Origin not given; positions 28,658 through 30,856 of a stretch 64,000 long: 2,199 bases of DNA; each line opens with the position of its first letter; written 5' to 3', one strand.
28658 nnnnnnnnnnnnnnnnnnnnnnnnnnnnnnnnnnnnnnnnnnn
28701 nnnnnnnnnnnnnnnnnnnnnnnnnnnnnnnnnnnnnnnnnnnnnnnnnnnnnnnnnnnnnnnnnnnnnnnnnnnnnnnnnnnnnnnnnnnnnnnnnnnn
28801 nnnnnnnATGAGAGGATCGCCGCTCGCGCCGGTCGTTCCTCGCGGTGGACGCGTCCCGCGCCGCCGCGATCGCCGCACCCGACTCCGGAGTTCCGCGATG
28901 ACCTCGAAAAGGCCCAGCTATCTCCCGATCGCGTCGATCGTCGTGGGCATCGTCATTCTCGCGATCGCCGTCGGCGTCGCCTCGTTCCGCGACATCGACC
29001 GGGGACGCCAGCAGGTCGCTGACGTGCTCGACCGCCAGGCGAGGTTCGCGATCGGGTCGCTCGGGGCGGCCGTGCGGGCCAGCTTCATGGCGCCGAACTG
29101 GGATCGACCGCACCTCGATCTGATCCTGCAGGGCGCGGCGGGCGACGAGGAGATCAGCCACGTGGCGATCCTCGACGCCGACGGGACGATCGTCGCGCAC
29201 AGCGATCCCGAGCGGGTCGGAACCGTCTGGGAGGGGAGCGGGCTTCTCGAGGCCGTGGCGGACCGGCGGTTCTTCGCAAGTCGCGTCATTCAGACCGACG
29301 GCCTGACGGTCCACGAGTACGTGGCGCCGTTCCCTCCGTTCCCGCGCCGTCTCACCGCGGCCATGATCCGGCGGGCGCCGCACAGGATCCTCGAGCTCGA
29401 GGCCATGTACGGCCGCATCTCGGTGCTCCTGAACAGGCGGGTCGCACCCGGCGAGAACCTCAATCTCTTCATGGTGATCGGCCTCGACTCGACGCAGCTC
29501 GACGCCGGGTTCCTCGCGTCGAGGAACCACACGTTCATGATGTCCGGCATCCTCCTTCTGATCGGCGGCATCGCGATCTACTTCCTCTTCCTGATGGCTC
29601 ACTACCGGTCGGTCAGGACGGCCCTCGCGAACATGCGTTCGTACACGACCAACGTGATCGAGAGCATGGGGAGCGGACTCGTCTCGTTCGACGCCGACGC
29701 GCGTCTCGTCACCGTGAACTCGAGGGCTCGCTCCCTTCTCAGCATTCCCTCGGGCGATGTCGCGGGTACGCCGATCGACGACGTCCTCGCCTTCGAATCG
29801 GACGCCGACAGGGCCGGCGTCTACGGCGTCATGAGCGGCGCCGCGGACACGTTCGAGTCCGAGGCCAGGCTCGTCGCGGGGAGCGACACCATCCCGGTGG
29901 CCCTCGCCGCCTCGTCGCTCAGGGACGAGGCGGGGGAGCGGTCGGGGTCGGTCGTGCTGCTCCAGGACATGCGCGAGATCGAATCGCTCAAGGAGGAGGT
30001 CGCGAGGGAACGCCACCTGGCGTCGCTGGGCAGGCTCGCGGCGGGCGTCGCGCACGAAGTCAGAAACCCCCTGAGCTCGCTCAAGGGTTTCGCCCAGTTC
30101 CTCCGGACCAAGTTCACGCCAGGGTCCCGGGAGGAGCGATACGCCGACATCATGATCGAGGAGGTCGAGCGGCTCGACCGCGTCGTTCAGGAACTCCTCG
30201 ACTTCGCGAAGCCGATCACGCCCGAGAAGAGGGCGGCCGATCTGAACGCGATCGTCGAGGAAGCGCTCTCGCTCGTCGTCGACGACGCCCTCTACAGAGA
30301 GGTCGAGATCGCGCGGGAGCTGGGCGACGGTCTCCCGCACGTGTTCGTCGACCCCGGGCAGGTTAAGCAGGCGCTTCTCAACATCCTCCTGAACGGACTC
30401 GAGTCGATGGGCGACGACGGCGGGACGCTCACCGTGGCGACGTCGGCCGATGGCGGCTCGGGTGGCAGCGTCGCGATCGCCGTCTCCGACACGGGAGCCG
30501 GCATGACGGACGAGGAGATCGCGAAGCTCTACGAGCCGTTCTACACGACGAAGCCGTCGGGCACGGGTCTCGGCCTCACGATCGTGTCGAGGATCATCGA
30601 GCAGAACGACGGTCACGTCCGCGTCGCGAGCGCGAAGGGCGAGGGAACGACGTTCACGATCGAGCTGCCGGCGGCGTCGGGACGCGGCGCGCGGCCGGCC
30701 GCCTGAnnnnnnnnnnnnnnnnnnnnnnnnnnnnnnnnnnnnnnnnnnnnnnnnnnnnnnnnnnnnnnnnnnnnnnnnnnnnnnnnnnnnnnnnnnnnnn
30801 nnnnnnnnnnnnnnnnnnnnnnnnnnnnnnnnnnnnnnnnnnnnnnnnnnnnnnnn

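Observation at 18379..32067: The RiPP island appears to be under layered sigma-54 control and carries its own export and immunity-like module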

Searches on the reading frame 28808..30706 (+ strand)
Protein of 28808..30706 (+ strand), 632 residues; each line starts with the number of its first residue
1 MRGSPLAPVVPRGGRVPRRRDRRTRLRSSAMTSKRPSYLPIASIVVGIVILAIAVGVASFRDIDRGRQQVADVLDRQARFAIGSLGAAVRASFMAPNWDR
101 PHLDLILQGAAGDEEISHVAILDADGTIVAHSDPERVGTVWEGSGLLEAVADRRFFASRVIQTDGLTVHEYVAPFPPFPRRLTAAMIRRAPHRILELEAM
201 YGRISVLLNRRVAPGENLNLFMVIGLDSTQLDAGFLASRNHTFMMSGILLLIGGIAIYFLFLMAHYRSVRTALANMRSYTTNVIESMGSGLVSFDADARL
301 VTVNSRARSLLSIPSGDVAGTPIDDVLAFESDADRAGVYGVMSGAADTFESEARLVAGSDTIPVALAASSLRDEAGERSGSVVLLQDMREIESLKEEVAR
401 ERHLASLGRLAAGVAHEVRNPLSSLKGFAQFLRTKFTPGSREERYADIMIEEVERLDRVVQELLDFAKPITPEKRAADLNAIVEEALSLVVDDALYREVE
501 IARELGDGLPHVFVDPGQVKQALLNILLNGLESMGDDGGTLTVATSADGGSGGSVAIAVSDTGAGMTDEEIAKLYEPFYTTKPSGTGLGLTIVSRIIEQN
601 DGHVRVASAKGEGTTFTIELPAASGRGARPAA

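Call 4: search_protein_families(library=pfam, proteins=[window:28808-30706:+], max_evalue=0.01)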
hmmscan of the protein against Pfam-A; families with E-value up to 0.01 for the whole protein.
window:28808-30706:+ (632 aa): 8 families
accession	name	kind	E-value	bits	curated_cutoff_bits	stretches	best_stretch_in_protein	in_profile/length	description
PF02518.31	HATPase_c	-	8.8e-24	84.5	26.4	1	515-623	2-110/111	Histidine kinase-, DNA gyrase B-, and HSP90-like ATPase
PF00512.31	HisKA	-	6.1e-16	58.7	26.9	1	407-468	2-62/66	His Kinase A (phospho-acceptor) domain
PF12860.13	PAS_7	-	3.2e-08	34.2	27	1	284-337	1-55/115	PAS fold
PF00989.32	PAS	-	1.4e-07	31.9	22.6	1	283-388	6-113/113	PAS fold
PF17203.10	sCache_3_2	-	4.4e-07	30.5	28.4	1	90-159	28-96/140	Single cache domain 3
PF08448.16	PAS_4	-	9.8e-06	26.2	23.1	1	285-390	2-107/110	PAS fold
PF05651.19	Diacid_rec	-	0.0025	18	23.6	1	118-144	20-46/134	Putative sugar diacid recognition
PF13581.12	HATPase_c_2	-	0.0034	17.8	27.4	0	468-617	21-124/127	Histidine kinase-like ATPase domain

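Call 12: search_protein_families(library=ncbifam, proteins=[window:28808-30706:+], max_evalue=0.01)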
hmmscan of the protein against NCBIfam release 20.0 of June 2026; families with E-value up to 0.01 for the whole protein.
window:28808-30706:+ (632 aa): 85 families (the best 25 are shown)
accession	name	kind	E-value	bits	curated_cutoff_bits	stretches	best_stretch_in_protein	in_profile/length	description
NF008468.0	PRK11360.1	equivalog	3.5e-92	309.7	646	1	271-624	261-610/616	two-component system sensor histidine kinase AtoS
NF007688.0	PRK10364.1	equivalog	2.7e-86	290.1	479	2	391-625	224-454/460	two-component system sensor histidine kinase ZraS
NF053867.1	SprKinKinDBac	equivalog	7.6e-44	150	775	1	402-623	281-498/500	sporulation kinase KinD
NF052574.1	HisKinEspCMyxo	equivalog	7.7e-44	150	1200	1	239-628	246-643/785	serine histidine kinase EspC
NF010411.0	PRK13837.1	equivalog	1.6e-43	148.8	647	1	383-630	426-683/828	two-component system VirA-like sensor kinase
NF038348.1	T2SS_HK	subfamily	6.7e-42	143.7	450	2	449-622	404-573/574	histidine kinase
NF046044.1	PnpS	equivalog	3.4e-41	141.5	400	1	267-621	44-390/390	two-component system histidine kinase PnpS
NF008293.1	PRK11073.1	equivalog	1.8e-37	129.4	240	1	278-621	7-346/349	nitrogen regulation protein NR(II)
NF033092.0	HK_WalK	equivalog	4.8e-37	127.8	725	1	274-621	254-593/594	cell wall metabolism sensor histidine kinase WalK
NF046026.1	HisKinCckACaul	equivalog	1.1e-34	119.6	1000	1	375-624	270-534/678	cell cycle histidine kinase CckA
NF046020.1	HisKinCckABruc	equivalog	1.1e-34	119.4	1000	1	373-622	444-707/868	cell cycle histidine kinase CckA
NF010076.0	PRK13557.1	subfamily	3e-34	118.4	631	1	398-626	154-398/540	histidine kinase famiy protein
TIGR02966.1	phoR_proteo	equivalog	3.7e-33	115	334.2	1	280-619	8-332/333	phosphate regulon sensor histidine kinase PhoR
NF041777.1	sens_FixL_Rhizob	equivalog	1.2e-31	109.9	850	1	390-624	245-483/485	sensor protein FixL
NF052573.1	HisKinEspAMyxo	equivalog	2.9e-31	108.3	1400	1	282-623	258-612/755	serine histidine kinase EspA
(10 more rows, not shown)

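Call 35: find_homologous_proteins(query=window:28808-30706:+)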
Query window:28808-30706:+ (632 aa): 836 proteins with E <= 0.001 among 8000 candidates; the best 120 are listed.
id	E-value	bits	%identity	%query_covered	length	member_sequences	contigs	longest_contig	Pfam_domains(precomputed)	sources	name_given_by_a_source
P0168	0.0e+0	1231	95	95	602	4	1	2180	PF12860.14,PF08448.17,PF02518.32,PF00512.32,PF00989.32,PF17203.11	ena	-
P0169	2.2e-248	844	67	94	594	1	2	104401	PF13426.14,PF12860.14,PF08448.17,PF02518.32,PF00512.32,PF00989.32,PF17203.11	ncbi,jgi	jgi:two-component system sensor histidine kinase HydH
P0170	4.1e-246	836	66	94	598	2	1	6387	PF08448.17,PF02518.32,PF00512.32,PF00989.32,PF17203.11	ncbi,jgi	-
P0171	2.9e-241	820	65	95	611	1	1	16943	PF13426.14,PF12860.14,PF08448.17,PF02518.32,PF00512.32,PF00989.32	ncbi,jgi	-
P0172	1.4e-226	772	62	94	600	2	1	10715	PF13426.14,PF12860.14,PF08448.17,PF02518.32,PF00512.32,PF00989.32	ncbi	-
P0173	1.3e-209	716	59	94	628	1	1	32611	PF13426.14,PF08448.17,PF02518.32,PF00512.32,PF00989.32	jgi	jgi:two-component system sensor histidine kinase HydH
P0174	7.0e-209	713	58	94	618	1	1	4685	PF13426.14,PF13188.14,PF12860.14,PF08448.17,PF02518.32,PF00512.32,PF00989.32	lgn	-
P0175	6.0e-207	707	57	95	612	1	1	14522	PF13426.14,PF13188.14,PF12860.14,PF08448.17,PF02518.32,PF00512.32,PF00989.32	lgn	-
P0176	9.7e-207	706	57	96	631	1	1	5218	PF13426.14,PF08448.17,PF02518.32,PF00512.32,PF00989.32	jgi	jgi:two-component system sensor histidine kinase HydH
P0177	9.4e-206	703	58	95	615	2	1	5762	PF13426.14,PF12860.14,PF08448.17,PF02518.32,PF00512.32,PF00989.32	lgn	-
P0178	1.1e-203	696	57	94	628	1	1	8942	PF08448.17,PF02518.32,PF00512.32,PF00989.32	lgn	-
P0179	4.3e-203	694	58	94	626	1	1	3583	PF13426.14,PF13188.14,PF08448.17,PF02518.32,PF00512.32,PF00989.32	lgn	-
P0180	3.6e-202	691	58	94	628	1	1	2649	PF13426.14,PF08448.17,PF02518.32,PF00512.32,PF00989.32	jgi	jgi:two-component system sensor histidine kinase HydH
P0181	1.1e-201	690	57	94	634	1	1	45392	PF13426.14,PF08448.17,PF02518.32,PF00512.32,PF00989.32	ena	-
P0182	4.0e-201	688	57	93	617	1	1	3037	PF13426.14,PF12860.14,PF08448.17,PF02518.32,PF00512.32,PF00989.32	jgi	-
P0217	4.5e-180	618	53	95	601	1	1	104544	PF13426.14,PF08448.17,PF02518.32,PF00512.32,PF00989.32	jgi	-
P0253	7.9e-171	588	51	93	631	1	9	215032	PF13426.14,PF12860.14,PF08448.17,PF02518.32,PF00512.32,PF00989.32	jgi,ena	-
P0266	4.6e-138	479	49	81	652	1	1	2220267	PF13426.14,PF08448.17,PF00512.32,PF00989.32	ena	-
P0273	1.1e-97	346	35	93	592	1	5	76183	PF13426.14,PF13188.14,PF08448.17,PF02518.32,PF00512.32,PF00989.32,PF17203.11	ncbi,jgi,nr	ncbi:MAG: PAS domain-containing protein [Deltaproteobacteria bacterium]|nr:PAS domain-containing pro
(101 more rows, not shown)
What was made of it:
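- Closest known: ZraP-ZraS-ZraR. Same: JGI names the kinase orthologues HydH (call 35).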

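Call 36: find_encoding_contigs(protein=P0253, flank=10000, max_places=1)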
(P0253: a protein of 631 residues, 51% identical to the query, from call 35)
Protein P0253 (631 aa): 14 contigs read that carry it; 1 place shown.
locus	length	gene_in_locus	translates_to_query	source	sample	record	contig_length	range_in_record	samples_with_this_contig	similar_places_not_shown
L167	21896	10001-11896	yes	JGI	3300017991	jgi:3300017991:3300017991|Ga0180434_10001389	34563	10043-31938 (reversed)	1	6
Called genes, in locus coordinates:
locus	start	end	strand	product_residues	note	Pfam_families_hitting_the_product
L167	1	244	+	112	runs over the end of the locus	-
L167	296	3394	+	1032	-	PF13424:TPR_12, PF17874:TPR_MalT, PF13424:TPR_12, PF17874:TPR_MalT, PF13424:TPR_12, PF00158:Sigma54_activat, PF14532:Sigma54_activ_2, PF25601:AAA_lid_14, +11 more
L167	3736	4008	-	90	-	-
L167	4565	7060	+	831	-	PF04055:Radical_SAM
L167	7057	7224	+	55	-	-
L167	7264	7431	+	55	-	-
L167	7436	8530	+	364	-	PF13570:Beta-prop_ACSF4 (faint), PF13517:FG-GAP_3 (faint), PF13360:PQQ_2 (weak)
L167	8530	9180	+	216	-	PF13191:AAA_16 (faint), PF00005:ABC_tran, PF13304:AAA_21 (faint)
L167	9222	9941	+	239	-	PF01061:ABC2_membrane (faint)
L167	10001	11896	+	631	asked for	PF00989:PAS, PF08448:PAS_4, PF12860:PAS_7 (weak), PF13426:PAS_9 (weak), PF00512:HisKA, PF02518:HATPase_c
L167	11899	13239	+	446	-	PF00072:Response_reg, PF00004:AAA (faint), PF00158:Sigma54_activat, PF14532:Sigma54_activ_2, PF07728:AAA_5 (weak), PF25601:AAA_lid_14, PF02954:HTH_8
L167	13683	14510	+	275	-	PF13801:Metal_resist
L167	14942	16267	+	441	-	PF00860:Xan_ur_permease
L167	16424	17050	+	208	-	PF13505:OMP_b-brl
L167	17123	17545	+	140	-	PF02566:OsmC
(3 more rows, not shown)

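Call 37: find_encoding_contigs(protein=P0217, flank=10000, max_places=1)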
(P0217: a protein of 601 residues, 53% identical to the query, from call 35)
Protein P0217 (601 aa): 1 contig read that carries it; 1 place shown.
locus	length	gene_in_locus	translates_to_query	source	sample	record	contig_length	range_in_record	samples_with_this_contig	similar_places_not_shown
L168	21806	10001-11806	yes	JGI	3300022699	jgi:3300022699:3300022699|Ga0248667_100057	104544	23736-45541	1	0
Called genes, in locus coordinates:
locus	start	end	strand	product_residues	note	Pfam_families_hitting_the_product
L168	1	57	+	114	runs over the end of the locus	-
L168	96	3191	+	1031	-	PF13424:TPR_12, PF17874:TPR_MalT, PF13424:TPR_12, PF17874:TPR_MalT, PF00158:Sigma54_activat, PF14532:Sigma54_activ_2, PF25601:AAA_lid_14, PF02954:HTH_8, +10 more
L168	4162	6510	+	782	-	PF04055:Radical_SAM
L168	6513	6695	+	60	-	-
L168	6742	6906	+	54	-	-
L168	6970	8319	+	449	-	PF13360:PQQ_2 (weak), PF13570:Beta-prop_ACSF4 (faint)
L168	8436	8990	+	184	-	PF00005:ABC_tran, PF13304:AAA_21 (faint)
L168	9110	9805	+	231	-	PF01061:ABC2_membrane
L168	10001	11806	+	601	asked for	PF00989:PAS, PF08448:PAS_4 (faint), PF13426:PAS_9 (weak), PF00512:HisKA, PF02518:HATPase_c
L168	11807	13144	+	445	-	PF00072:Response_reg, PF00158:Sigma54_activat, PF14532:Sigma54_activ_2, PF00004:AAA, PF07724:AAA_2 (weak), PF07728:AAA_5, PF25601:AAA_lid_14, PF02954:HTH_8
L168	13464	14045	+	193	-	PF13801:Metal_resist, PF07813:LTXXQ (weak)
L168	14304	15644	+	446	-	PF25917:BSH_RND, PF25973:BSH_CzcB, PF25876:HH_MFP_RND, PF25893:HH_CzcB (weak), PF25954:Beta-barrel_RND_2, PF25990:Beta-barrel_YknX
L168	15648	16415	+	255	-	PF00005:ABC_tran, PF02463:SMC_N (faint), PF13304:AAA_21 (faint)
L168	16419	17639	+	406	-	PF12704:MacB_PCD, PF02687:FtsX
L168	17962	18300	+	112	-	PF03091:CutA1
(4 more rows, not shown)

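Call 38: find_encoding_contigs(protein=P0266, flank=10000, max_places=1)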
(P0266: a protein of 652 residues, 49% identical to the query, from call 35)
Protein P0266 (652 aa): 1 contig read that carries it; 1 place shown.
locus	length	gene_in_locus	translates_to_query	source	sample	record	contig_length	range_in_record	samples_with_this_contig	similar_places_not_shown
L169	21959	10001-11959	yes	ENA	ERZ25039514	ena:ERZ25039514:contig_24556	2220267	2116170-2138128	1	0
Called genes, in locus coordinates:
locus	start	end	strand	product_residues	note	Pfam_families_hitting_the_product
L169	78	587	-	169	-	-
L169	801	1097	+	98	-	PF00158:Sigma54_activat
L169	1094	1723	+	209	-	PF00158:Sigma54_activat, PF14532:Sigma54_activ_2 (weak), PF25601:AAA_lid_14, PF02954:HTH_8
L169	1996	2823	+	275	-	-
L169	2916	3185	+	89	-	-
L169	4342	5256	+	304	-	-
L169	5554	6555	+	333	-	-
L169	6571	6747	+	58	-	-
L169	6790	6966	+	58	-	-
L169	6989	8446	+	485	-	PF13517:FG-GAP_3 (faint), PF01839:FG-GAP (faint), PF25292:Beta-prop_CGLA (faint), PF13360:PQQ_2, PF13570:Beta-prop_ACSF4 (faint)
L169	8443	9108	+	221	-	PF00005:ABC_tran, PF13304:AAA_21 (faint)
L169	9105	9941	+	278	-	PF01061:ABC2_membrane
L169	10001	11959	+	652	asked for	PF00989:PAS, PF08448:PAS_4, PF13426:PAS_9, PF00512:HisKA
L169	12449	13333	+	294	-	PF00158:Sigma54_activat, PF14532:Sigma54_activ_2, PF00004:AAA (faint), PF07728:AAA_5, PF25601:AAA_lid_14, PF02954:HTH_8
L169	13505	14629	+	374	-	PF24517:CBM96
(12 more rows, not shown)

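Call 63: find_encoding_contigs(protein=P0273, flank=6000, max_places=2)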
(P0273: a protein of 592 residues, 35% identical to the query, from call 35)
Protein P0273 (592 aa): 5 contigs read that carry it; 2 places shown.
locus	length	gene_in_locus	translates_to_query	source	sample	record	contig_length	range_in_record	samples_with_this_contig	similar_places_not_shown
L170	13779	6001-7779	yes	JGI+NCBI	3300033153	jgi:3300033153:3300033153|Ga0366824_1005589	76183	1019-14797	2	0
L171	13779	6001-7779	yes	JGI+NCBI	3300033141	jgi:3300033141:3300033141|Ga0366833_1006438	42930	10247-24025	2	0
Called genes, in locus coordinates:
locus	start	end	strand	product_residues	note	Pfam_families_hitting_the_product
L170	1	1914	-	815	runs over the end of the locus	PF00403:HMA, PF00122:E1-E2_ATPase, PF00702:Hydrolase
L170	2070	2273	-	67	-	PF00403:HMA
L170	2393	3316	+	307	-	PF13487:HD_5, PF01966:HD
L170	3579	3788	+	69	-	-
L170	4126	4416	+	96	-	PF00076:RRM_1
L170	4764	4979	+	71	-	-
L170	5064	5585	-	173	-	PF13801:Metal_resist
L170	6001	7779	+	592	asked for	PF17203:sCache_3_2 (weak), PF13188:PAS_8 (faint), PF00989:PAS (weak), PF08448:PAS_4, PF13426:PAS_9 (weak), PF00512:HisKA, PF02518:HATPase_c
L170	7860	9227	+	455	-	PF00072:Response_reg, PF00158:Sigma54_activat, PF14532:Sigma54_activ_2, PF00004:AAA (weak), PF07728:AAA_5 (weak), PF25601:AAA_lid_14, PF02954:HTH_8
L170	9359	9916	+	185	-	PF00571:CBS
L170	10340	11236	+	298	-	PF00535:Glycos_transf_2, PF10111:Glyco_tranf_2_2 (weak), PF13641:Glyco_tranf_2_3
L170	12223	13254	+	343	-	PF02618:YceG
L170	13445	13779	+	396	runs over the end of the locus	PF02515:CoA_transf_3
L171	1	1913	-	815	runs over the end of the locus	PF00403:HMA, PF00122:E1-E2_ATPase, PF00702:Hydrolase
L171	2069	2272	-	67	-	PF00403:HMA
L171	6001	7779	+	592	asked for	PF17203:sCache_3_2 (weak), PF13188:PAS_8 (faint), PF00989:PAS (weak), PF08448:PAS_4, PF13426:PAS_9 (weak), PF00512:HisKA, PF02518:HATPase_c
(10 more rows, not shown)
